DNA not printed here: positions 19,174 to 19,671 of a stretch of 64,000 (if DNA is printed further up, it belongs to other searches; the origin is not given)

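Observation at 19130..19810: Array of small DUF4926-like paralogs undergoing decay (two intact, at least two pseudogenised copies)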

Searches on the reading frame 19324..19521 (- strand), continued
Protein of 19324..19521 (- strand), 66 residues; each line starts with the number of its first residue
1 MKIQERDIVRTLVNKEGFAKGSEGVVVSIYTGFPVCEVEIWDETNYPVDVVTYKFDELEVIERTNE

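Call 37: search_protein_families(library=pfam, proteins=[P0034, P0036, P0039, P0041, P0038, P0049, P0044, P0047, P0104, P0137], max_evalue=0.01)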
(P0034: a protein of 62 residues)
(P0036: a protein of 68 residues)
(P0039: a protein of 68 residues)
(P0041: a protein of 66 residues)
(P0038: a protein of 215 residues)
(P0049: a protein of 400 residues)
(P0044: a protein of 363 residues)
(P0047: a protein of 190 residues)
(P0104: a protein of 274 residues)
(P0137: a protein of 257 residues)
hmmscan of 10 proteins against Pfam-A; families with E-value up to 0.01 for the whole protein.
P0034 (62 aa): 1 family
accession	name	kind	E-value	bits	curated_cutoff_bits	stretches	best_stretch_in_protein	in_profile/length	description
PF16277.11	DUF4926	-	0.0015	18.4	29.1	1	13-49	12-47/57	Domain of unknown function (DUF4926)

P0036 (68 aa): 1 family
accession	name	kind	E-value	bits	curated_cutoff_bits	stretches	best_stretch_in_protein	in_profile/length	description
PF16277.11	DUF4926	-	4.2e-05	23.3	29.1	1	14-57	13-55/57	Domain of unknown function (DUF4926)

P0039 (68 aa): 1 family
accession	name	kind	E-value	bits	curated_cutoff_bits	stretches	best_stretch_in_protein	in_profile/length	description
PF16277.11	DUF4926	-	0.0015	18.3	29.1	1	4-55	1-49/57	Domain of unknown function (DUF4926)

P0041 (66 aa): 1 family
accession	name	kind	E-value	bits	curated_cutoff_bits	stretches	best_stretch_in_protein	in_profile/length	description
PF16277.11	DUF4926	-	0.0033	17.2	29.1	1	13-44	11-41/57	Domain of unknown function (DUF4926)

P0038 (215 aa): 2 families
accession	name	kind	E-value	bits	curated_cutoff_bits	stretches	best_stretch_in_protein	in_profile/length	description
PF21814.2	DUF6883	-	2e-14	54.2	27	1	39-146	3-108/110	Domain of unknown function (DUF6883)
PF16277.11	DUF4926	-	0.00036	20.3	29.1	1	155-193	2-41/57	Domain of unknown function (DUF4926)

P0049 (400 aa): 2 families
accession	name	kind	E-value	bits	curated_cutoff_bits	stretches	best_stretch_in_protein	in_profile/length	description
PF13560.12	HTH_31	-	4.9e-07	30.4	27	1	6-67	2-64/64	Helix-turn-helix domain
PF16277.11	DUF4926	-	0.00074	19.3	29.1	1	354-382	14-41/57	Domain of unknown function (DUF4926)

P0044 (363 aa): 1 family
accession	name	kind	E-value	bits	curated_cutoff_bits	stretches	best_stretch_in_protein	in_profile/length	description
PF14386.11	DUF4417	-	5.9e-22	78.5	28.9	1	135-318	3-173/183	Domain of unknown function (DUF4417)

P0047 (190 aa): 0 families

P0104 (274 aa): 17 families
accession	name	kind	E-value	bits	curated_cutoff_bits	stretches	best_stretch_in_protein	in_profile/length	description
PF13649.12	Methyltransf_25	-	9.7e-18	65.1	27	1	39-130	1-97/97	Methyltransferase domain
PF08241.18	Methyltransf_11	-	2.4e-17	63.8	21.2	1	40-133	1-94/95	Methyltransferase domain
PF13847.12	Methyltransf_31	-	8.8e-16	58.3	27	1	35-135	3-110/145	Methyltransferase domain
PF08242.18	Methyltransf_12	-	4.4e-11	43.8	30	1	40-132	1-98/98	Methyltransferase domain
PF13489.12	Methyltransf_23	-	2.6e-10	40.7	27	1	24-176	9-154/164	Methyltransferase domain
PF03848.20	TehB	-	2e-09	37.6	20.4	1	36-184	31-177/193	Tellurite resistance protein TehB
PF05175.20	MTS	-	7.2e-07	29.4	23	1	31-134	27-138/170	Methyltransferase small domain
PF05148.21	Methyltransf_8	-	9.4e-06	26.1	27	1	6-137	47-160/219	Hypothetical methyltransferase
PF07021.18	MetW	-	2.2e-05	24.6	21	1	29-125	8-101/193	Methionine biosynthesis protein MetW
PF05958.17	tRNA_U5-meth_tr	-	3.6e-05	23.4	23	1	20-82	189-248/357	tRNA (Uracil-5-)-methyltransferase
PF05724.17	TPMT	-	0.00093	19.4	26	1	5-103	8-104/218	Thiopurine S-methyltransferase (TPMT)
PF06325.19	PrmA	-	0.0011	19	22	1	32-131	158-255/296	Ribosomal protein L11 methyltransferase (PrmA)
PF01739.24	CheR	-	0.0013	18.7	27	0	80-133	120-172/195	CheR methyltransferase, SAM binding domain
PF02353.26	CMAS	-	0.0013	18.6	27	1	35-143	62-173/273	Mycolic acid cyclopropane synthetase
PF09445.16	Methyltransf_15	-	0.0016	18.5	22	1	38-78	3-43/165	RNA cap guanine-N2 methyltransferase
PF16277.11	DUF4926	-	0.0024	17.7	29.1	1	226-250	15-37/57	Domain of unknown function (DUF4926)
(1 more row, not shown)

P0137 (257 aa): 1 family
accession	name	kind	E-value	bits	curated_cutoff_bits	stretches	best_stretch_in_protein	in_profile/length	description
PF16277.11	DUF4926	-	2.2e-12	46.6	29.1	1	199-253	1-56/57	Domain of unknown function (DUF4926)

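Call 38: list_cluster_members(proteins=[window:19324-19521:-, window:19613-19810:-, window:17557-18609:-, window:20223-21239:+])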
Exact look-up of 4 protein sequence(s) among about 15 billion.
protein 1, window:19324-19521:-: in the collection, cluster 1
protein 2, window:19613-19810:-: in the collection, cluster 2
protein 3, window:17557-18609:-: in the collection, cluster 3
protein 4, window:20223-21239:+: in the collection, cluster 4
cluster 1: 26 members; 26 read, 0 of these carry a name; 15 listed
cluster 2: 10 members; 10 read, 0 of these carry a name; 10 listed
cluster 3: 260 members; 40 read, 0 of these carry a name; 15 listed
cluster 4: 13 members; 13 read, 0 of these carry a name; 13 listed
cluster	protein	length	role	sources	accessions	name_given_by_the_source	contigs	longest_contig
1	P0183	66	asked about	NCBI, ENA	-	-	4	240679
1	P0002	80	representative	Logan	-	-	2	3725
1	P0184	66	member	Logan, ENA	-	-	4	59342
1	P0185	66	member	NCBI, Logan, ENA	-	-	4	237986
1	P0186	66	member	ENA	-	-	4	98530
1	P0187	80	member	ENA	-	-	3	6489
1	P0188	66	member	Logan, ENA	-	-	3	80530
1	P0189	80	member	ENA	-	-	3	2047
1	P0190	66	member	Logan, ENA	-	-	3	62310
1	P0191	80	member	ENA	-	-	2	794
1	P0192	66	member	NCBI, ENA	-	-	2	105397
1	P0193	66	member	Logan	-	-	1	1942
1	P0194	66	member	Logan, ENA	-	-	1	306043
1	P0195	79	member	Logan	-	-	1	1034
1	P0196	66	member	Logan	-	-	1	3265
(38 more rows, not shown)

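Call 51: search_protein_families(library=phrogs, proteins=[window:19324-19521:-], max_evalue=0.01)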
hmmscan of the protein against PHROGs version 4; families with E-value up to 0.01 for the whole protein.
seq(66 aa): 0 families

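Call 52: search_protein_families(library=padloc, proteins=[window:19324-19521:-], max_evalue=0.01)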
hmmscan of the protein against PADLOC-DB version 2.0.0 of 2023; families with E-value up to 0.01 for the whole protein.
seq(66 aa): 0 families

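Call 53: find_related_loci(query=A3, collection=viral_contigs, flank=6000)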
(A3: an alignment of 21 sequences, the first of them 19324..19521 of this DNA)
Query A3 (66 aa) in viral_contigs; peptide patterns used: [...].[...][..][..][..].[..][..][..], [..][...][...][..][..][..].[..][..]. (x = any residue, [..] = any of these).
32 stretches matched a pattern, but none encodes a relative of the query by tblastn (E <= 1e-3).

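Call 55: search_protein_families(library=pfam, proteins=[L016:338-658:+, L020:7595-7993:+, L022:7532-7996:+, L024:7537-8001:+, L025:2091-2618:+, L028:53-334:+, L030:7447-7983:+, L031:2568-3011:+, L027:7335-7982:+], max_evalue=0.01)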
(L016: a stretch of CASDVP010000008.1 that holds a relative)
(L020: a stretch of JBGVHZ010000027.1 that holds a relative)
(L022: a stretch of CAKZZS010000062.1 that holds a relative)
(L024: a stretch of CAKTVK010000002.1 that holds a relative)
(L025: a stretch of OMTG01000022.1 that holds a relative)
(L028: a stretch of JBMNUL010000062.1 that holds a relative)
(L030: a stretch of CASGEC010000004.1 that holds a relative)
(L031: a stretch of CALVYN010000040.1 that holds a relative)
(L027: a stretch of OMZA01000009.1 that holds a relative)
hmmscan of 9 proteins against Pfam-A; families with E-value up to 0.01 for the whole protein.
L016:338-658:+ (106 aa): 1 family
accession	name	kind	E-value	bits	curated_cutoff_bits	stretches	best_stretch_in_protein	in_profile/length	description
PF21814.2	DUF6883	-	3.3e-13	50.3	27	1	12-103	23-110/110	Domain of unknown function (DUF6883)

L020:7595-7993:+ (132 aa): 1 family
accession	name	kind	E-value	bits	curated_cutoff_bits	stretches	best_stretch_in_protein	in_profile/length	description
PF21814.2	DUF6883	-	7.9e-18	65.2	27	1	20-130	2-109/110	Domain of unknown function (DUF6883)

L022:7532-7996:+ (154 aa): 1 family
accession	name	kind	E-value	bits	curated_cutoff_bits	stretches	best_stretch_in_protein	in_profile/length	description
PF21814.2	DUF6883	-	2.2e-17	63.7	27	1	42-151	2-108/110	Domain of unknown function (DUF6883)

L024:7537-8001:+ (154 aa): 1 family
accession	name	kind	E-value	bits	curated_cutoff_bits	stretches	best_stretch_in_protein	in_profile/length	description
PF21814.2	DUF6883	-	2.1e-16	60.6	27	1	40-149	2-108/110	Domain of unknown function (DUF6883)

L025:2091-2618:+ (175 aa): 1 family
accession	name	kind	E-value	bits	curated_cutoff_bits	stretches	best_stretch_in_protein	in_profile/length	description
PF21814.2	DUF6883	-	9.9e-16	58.4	27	1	64-173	3-109/110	Domain of unknown function (DUF6883)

L028:53-334:+ (93 aa): 1 family
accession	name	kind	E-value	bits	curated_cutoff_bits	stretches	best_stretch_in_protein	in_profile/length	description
PF21814.2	DUF6883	-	2.8e-08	34.4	27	1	4-86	29-108/110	Domain of unknown function (DUF6883)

L030:7447-7983:+ (178 aa): 1 family
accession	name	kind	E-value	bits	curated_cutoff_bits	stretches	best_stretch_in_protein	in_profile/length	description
PF21814.2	DUF6883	-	1.2e-24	87.1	27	1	68-177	2-108/110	Domain of unknown function (DUF6883)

L031:2568-3011:+ (147 aa): 1 family
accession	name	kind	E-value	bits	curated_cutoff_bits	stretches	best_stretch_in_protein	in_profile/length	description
PF21814.2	DUF6883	-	3.2e-26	92.2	27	1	37-146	2-108/110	Domain of unknown function (DUF6883)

L027:7335-7982:+ (215 aa): 0 families

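Call 57: search_solved_structures(query=A3, max_evalue=1)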
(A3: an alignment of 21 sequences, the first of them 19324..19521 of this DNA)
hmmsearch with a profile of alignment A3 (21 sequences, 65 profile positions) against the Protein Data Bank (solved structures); distinct sequences matched with E-value up to 1: 0.

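Call 71: search_protein_families(library=pfam, proteins=[L019:274-969:+, L019:971-1354:+, L019:1371-1751:+, L019:1981-2193:+], max_evalue=0.01)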
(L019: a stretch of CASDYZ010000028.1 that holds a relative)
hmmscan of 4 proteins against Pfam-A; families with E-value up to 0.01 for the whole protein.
L019:274-969:+ (231 aa): 1 family
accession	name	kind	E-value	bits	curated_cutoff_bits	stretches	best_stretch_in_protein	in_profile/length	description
PF14386.11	DUF4417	-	3.9e-36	124.7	28.9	1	50-201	27-181/183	Domain of unknown function (DUF4417)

L019:971-1354:+ (127 aa): 0 families

L019:1371-1751:+ (126 aa): 0 families

L019:1981-2193:+ (70 aa): 1 family
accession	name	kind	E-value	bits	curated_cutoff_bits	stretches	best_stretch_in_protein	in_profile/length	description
PF21814.2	DUF6883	-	0.00059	20.5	27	1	23-64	20-59/110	Domain of unknown function (DUF6883)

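Call 76: fold_search(model_id=the predicted structure, library=viral)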
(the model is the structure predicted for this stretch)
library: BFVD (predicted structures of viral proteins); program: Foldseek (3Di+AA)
matches with E <= 10: 1322; with E <= 0.001: 1
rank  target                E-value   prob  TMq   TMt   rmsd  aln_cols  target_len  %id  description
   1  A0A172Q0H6            8.7e-04  1.00  0.69  0.71   3.6        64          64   16  Uncharacterized protein [Acinetobacter phage vB_AbaM_ME3]
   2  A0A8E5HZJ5            2.2e-03  1.00  0.69  0.68   4.1        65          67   15  (no name in the UniProt tables at hand)
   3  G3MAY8                2.7e-03  1.00  0.77  0.30   2.5        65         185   20  Gp608 [Bacillus phage G]
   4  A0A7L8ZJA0            3.0e-03  1.00  0.86  0.76   2.2        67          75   22  Uncharacterized protein [Enterococcus phage 9184]
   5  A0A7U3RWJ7            3.2e-03  1.00  0.65  0.26   4.4        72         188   22  PsaE-like protein [Bacillus phage Kirov]
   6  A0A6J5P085            3.6e-03  1.00  0.76  0.31   2.6        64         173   20  Uncharacterized protein [uncultured Caudovirales phage]
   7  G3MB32                4.5e-03  1.00  0.72  0.19   2.0        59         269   17  Gp652 [Bacillus phage G]
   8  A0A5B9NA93            4.5e-03  1.00  0.78  0.68   3.0        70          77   23  Uncharacterized protein [Stenotrophomonas phage Ponderosa]
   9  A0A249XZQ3            5.4e-03  1.00  0.71  0.81   2.3        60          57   28  (no name in the UniProt tables at hand)
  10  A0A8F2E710            6.5e-03  1.00  0.76  0.80   2.6        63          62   14  Uncharacterized protein [Streptomyces phage TunaTartare]
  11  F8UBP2                6.5e-03  1.00  0.66  0.67   2.8        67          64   13  (no name in the UniProt tables at hand)
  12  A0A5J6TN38            6.5e-03  1.00  0.65  0.22   4.3        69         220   25  Uncharacterized protein [Mycobacterium phage Lemuria]
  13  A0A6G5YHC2            7.3e-03  1.00  0.69  0.26   3.1        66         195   20  (no name in the UniProt tables at hand)
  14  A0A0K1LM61            7.3e-03  1.00  0.64  0.21   4.0        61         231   10  Uncharacterized protein [Caulobacter phage Seuss]
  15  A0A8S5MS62            8.7e-03  1.00  0.68  0.61   4.1        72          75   18  Uncharacterized protein [Podoviridae sp. ctwV53]
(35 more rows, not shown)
